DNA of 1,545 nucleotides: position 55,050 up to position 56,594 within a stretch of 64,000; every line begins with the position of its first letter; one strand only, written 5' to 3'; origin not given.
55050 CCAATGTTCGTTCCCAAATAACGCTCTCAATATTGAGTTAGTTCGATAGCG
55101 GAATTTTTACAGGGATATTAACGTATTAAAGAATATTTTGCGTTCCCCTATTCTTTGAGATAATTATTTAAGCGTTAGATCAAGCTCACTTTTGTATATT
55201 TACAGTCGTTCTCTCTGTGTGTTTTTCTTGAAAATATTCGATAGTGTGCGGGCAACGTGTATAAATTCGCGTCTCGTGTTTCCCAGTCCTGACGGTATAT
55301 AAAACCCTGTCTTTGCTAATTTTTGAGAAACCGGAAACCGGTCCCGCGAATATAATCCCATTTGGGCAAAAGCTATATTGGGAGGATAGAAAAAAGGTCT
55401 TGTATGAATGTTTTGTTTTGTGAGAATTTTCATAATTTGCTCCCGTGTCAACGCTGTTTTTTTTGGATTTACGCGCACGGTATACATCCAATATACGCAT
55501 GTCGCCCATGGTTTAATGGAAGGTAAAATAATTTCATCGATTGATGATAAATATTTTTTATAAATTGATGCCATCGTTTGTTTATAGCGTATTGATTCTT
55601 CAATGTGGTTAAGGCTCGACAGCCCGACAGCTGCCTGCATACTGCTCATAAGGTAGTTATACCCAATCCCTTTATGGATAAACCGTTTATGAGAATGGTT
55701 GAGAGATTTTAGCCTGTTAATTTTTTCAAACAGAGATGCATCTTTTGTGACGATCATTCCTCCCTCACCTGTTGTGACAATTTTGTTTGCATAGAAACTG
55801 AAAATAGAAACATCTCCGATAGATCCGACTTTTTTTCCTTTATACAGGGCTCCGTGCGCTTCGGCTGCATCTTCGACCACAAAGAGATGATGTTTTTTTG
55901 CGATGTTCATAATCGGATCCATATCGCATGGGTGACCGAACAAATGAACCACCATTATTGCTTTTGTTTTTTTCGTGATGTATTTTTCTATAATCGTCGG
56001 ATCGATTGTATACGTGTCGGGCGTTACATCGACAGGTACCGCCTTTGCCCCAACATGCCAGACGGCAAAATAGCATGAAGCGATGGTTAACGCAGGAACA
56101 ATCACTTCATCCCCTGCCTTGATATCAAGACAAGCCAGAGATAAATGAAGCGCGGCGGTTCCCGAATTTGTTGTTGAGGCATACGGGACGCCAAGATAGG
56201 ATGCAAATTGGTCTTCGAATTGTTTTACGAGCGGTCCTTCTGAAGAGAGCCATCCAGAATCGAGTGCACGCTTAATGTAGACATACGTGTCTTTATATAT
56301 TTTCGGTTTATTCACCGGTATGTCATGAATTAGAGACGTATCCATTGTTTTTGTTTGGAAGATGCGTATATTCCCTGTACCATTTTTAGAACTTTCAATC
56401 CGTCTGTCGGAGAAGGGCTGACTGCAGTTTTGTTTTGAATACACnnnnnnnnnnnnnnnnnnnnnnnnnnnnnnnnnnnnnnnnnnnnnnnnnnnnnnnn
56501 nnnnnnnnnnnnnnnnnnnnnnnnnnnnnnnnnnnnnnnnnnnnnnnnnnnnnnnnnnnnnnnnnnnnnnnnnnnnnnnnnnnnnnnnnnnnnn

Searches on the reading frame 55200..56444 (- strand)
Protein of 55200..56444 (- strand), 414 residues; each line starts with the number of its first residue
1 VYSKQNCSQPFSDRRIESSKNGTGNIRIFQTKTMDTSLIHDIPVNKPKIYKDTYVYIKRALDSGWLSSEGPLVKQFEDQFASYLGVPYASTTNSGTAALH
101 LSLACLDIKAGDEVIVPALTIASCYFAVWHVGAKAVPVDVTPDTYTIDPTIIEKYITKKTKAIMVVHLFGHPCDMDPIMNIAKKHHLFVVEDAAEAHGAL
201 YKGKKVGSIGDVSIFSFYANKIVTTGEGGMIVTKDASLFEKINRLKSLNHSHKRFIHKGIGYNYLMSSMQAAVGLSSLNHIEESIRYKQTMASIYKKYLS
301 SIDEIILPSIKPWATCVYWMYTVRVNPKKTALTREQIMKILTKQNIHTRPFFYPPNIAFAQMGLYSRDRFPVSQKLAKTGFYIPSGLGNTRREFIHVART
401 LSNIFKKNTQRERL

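Call 21: search_protein_families(library=pfam, proteins=[window:55200-56444:-])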
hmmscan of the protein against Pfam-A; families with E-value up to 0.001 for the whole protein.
window:55200-56444:- (414 aa): 5 families
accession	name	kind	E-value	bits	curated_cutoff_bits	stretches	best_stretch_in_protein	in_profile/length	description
PF01041.23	DegT_DnrJ_EryC1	-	2e-108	363.3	19.8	1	51-401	5-359/360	DegT/DnrJ/EryC1/StrS aminotransferase family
PF01053.26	Cys_Met_Meta_PP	-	8.1e-07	28.4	27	1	70-243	51-223/381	Cys/Met metabolism PLP-dependent enzyme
PF00266.25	Aminotran_5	-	1.5e-05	24.6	21.5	1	74-198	46-181/371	Aminotransferase class-V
PF00155.27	Aminotran_1_2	-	1.9e-05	24.5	19.7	1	73-204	44-195/361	Aminotransferase class I and II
PF01212.27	Beta_elim_lyase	-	0.00032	20.6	27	1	70-305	31-271/288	Beta-eliminating lyase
